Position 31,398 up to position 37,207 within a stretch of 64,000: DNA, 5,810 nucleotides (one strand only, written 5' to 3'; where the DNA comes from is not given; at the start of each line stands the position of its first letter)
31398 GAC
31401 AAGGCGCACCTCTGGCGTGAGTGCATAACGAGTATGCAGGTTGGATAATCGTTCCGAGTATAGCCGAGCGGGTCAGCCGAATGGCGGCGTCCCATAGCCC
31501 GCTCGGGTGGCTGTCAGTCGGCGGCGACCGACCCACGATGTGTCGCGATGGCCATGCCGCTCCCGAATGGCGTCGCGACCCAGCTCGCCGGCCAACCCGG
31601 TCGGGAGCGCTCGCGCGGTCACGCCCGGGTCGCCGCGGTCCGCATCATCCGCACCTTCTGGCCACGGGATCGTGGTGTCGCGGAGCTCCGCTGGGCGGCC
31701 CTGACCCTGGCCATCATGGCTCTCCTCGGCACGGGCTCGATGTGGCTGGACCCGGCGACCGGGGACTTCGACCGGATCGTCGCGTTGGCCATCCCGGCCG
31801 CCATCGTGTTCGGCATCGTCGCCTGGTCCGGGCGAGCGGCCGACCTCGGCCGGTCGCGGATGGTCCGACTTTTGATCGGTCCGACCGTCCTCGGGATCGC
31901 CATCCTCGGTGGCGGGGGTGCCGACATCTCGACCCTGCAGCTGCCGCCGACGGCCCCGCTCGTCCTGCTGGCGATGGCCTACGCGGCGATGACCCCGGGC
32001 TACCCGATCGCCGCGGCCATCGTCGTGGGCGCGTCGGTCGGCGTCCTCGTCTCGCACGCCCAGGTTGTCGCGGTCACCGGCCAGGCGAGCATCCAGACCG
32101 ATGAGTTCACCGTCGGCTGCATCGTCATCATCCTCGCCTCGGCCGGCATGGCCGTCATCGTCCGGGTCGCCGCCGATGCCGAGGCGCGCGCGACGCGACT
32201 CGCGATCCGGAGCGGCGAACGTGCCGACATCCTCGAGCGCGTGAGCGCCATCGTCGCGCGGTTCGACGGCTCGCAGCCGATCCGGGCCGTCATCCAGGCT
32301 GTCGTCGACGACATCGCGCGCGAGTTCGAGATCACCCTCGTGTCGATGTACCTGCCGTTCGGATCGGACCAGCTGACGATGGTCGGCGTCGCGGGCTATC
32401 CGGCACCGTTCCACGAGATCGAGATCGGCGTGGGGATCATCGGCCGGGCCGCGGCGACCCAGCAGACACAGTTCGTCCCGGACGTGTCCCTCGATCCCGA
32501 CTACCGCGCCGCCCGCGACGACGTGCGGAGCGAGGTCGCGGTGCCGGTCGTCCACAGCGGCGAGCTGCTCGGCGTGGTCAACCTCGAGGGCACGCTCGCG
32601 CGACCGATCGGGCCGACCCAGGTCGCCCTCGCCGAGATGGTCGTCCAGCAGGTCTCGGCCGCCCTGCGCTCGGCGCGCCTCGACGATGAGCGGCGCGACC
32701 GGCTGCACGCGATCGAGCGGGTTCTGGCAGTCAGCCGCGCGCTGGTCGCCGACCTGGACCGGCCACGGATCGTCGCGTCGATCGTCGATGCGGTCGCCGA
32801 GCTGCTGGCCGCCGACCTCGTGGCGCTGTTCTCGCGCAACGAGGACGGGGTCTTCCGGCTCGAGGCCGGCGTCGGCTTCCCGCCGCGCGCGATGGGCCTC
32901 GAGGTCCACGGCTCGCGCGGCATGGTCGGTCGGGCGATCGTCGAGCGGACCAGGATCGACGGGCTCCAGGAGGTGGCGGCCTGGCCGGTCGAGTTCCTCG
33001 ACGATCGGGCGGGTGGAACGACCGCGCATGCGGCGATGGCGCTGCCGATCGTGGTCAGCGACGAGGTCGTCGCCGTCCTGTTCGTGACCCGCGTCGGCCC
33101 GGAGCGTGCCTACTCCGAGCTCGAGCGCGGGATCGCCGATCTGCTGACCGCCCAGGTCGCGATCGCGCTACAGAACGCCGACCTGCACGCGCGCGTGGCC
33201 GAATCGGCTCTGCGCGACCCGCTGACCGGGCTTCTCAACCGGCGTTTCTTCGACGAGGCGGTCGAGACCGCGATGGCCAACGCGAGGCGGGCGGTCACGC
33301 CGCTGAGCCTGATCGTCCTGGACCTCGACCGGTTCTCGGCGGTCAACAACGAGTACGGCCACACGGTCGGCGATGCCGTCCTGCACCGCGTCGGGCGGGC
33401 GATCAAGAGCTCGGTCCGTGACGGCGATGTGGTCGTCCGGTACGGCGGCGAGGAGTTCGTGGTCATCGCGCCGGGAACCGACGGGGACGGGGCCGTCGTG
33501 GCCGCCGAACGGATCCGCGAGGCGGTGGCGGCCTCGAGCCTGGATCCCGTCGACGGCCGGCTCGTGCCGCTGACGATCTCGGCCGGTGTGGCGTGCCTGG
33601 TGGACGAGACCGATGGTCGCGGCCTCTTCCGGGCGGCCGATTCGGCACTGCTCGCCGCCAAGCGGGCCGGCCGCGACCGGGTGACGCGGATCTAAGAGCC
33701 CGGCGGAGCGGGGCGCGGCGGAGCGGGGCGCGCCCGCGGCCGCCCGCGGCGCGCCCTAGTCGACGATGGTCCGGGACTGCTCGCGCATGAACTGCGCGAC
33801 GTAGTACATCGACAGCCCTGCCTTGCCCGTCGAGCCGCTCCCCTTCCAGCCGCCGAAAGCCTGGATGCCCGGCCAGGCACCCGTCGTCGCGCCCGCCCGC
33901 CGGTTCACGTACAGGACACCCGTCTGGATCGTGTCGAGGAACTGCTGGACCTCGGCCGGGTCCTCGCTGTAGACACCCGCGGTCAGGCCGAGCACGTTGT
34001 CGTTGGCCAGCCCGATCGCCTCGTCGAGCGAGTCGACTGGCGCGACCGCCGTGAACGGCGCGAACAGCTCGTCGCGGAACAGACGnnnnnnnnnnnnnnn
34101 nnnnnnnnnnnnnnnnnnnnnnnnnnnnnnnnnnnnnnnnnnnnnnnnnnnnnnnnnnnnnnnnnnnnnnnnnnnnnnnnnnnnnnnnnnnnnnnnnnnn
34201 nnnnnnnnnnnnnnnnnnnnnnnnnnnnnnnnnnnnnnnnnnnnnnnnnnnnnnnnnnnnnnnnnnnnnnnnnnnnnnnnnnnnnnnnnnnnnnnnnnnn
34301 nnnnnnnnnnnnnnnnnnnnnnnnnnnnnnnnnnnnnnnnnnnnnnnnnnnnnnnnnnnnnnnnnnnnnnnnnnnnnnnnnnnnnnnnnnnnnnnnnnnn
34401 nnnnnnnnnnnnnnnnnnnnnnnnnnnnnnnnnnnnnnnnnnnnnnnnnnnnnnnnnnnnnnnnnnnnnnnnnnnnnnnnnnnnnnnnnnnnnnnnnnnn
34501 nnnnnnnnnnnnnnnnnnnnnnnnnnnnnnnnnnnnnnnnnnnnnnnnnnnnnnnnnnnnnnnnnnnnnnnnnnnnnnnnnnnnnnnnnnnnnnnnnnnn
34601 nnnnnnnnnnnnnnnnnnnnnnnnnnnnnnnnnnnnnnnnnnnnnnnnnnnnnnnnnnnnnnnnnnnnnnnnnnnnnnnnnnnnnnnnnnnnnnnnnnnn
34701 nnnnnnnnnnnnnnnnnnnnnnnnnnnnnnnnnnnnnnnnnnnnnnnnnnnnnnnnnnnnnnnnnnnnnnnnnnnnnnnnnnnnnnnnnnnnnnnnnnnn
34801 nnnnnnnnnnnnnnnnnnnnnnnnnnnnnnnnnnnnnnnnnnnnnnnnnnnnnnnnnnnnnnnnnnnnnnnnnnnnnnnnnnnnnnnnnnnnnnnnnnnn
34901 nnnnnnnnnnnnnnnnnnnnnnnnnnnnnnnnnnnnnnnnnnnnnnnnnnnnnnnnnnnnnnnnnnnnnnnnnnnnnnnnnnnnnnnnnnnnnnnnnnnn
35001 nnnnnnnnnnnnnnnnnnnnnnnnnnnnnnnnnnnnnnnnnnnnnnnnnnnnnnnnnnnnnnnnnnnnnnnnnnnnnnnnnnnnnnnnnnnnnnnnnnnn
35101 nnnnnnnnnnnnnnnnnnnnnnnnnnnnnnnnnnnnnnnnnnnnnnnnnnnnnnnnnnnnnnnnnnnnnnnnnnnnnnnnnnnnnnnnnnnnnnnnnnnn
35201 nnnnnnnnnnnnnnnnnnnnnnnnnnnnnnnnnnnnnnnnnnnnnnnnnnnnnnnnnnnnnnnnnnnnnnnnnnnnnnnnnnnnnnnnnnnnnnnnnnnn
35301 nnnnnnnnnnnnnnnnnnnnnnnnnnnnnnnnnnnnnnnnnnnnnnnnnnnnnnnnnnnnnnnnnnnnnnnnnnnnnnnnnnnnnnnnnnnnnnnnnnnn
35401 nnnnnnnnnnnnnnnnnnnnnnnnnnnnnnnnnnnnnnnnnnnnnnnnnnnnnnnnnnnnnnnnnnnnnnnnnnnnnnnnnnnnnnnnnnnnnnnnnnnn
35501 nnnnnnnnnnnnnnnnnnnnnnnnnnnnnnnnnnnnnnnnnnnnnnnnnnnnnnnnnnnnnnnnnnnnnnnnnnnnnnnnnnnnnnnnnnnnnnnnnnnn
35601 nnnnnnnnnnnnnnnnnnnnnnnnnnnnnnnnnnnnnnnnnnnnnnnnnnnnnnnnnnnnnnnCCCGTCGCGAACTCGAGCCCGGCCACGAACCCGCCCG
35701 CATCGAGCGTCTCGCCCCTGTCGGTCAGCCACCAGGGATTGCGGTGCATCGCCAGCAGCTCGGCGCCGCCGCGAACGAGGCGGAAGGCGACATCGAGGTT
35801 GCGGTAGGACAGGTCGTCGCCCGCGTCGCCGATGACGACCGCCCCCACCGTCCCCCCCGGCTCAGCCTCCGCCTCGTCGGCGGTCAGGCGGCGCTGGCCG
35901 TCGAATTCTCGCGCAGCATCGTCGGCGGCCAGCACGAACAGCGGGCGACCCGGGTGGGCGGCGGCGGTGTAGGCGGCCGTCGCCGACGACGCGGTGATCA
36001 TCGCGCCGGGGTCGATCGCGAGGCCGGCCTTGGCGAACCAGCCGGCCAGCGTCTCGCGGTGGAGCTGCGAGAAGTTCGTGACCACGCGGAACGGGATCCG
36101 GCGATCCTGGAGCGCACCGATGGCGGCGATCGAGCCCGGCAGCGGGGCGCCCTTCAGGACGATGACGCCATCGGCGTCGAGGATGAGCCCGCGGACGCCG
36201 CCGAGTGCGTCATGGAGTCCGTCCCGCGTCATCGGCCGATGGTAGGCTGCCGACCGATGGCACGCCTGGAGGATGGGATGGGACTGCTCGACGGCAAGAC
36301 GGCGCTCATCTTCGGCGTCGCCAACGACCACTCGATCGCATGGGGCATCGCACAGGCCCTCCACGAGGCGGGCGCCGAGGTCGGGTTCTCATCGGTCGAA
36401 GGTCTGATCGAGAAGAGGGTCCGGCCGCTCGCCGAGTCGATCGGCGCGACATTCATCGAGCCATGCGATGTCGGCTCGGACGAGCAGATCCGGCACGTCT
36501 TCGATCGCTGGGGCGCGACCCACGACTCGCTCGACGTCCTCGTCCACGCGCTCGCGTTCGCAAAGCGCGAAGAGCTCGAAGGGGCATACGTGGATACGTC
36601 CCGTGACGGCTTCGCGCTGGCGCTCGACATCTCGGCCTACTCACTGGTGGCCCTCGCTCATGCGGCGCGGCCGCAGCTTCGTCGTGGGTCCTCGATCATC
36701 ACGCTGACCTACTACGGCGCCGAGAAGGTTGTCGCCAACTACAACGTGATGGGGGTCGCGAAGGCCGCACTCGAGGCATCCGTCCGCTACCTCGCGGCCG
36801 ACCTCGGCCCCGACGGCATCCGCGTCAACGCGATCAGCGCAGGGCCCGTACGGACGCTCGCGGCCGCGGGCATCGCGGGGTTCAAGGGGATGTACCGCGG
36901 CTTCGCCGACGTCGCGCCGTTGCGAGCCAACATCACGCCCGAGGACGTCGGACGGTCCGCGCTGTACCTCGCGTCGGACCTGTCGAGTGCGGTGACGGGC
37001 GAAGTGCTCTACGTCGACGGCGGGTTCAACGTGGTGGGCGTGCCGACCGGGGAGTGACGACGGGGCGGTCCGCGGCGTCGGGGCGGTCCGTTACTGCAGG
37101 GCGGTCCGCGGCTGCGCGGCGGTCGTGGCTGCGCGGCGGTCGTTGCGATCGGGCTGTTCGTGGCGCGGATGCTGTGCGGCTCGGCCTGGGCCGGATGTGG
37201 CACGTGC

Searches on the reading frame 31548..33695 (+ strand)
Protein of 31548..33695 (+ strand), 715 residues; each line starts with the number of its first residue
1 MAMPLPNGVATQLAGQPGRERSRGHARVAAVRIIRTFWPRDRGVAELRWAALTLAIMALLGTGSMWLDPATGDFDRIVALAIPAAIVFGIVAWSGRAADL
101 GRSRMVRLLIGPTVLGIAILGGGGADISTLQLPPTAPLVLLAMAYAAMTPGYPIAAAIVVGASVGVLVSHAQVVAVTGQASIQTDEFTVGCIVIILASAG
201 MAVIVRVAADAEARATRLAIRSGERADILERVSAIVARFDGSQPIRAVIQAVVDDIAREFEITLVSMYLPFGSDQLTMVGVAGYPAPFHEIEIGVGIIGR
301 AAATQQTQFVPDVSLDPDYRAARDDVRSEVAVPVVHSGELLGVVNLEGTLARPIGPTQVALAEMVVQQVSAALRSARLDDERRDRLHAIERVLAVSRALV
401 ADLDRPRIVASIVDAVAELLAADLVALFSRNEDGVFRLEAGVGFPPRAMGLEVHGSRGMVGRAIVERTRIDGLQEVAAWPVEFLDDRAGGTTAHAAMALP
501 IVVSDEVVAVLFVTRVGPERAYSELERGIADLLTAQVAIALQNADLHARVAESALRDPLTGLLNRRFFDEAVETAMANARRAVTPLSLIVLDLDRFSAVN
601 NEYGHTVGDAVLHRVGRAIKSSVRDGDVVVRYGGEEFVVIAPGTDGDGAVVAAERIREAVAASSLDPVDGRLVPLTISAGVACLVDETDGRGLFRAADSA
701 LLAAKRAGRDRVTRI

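Call 7: search_protein_families(library=pfam, proteins=[window:31548-33695:+])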
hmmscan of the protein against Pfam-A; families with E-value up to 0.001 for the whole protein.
window:31548-33695:+ (715 aa): 4 families
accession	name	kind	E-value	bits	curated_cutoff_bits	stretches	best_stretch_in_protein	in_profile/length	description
PF00990.26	GGDEF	-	1.1e-43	149.2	23.8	1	554-711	1-161/161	Diguanylate cyclase, GGDEF domain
PF01590.32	GAF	-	5.7e-22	79.1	22.4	2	246-373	3-133/133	GAF domain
PF13185.12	GAF_2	-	7.2e-22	78.5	28.6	2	244-373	3-135/136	GAF domain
PF13492.12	GAF_3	-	6.6e-11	43.2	27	1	408-543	5-129/129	GAF domain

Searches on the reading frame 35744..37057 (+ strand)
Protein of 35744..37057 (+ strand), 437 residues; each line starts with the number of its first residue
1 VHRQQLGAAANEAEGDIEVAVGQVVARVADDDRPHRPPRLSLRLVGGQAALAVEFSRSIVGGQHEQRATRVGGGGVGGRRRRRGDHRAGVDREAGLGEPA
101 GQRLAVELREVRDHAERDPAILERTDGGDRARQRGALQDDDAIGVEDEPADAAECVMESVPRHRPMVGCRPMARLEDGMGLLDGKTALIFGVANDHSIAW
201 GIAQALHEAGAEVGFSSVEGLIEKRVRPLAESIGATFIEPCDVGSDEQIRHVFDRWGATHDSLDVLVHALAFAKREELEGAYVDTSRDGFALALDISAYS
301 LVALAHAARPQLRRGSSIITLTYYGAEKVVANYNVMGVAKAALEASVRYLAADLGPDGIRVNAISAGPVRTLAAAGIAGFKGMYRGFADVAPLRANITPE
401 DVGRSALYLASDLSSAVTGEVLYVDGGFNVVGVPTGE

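Call 7: search_protein_families(library=pfam, proteins=[window:35744-37057:+])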
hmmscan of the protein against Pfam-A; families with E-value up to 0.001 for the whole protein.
window:35744-37057:+ (437 aa): 3 families
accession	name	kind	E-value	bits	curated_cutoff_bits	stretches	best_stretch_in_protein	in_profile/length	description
PF13561.12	adh_short_C2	-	1.1e-86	290.6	27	1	191-429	1-236/236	Enoyl-(Acyl carrier protein) reductase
PF00106.31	adh_short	-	1.7e-14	54.2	26.6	1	186-373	2-186/195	short chain dehydrogenase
PF23441.1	SDR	-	0.0007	19.5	27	0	304-428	129-255/258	SDR-like rossmann domain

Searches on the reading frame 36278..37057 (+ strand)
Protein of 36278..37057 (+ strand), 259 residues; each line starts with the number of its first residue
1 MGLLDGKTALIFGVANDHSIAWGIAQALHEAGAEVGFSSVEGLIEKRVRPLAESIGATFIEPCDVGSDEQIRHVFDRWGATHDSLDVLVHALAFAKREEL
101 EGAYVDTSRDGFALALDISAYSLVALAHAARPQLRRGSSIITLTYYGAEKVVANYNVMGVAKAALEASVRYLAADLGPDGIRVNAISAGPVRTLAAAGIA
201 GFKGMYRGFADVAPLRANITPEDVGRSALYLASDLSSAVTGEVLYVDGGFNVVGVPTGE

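Call 55: find_encoding_contigs(protein=window:36278-37057:+, flank=3000, max_places=10)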
Protein window:36278-37057:+ (259 aa): no gene with exactly this product is on record in the collection.
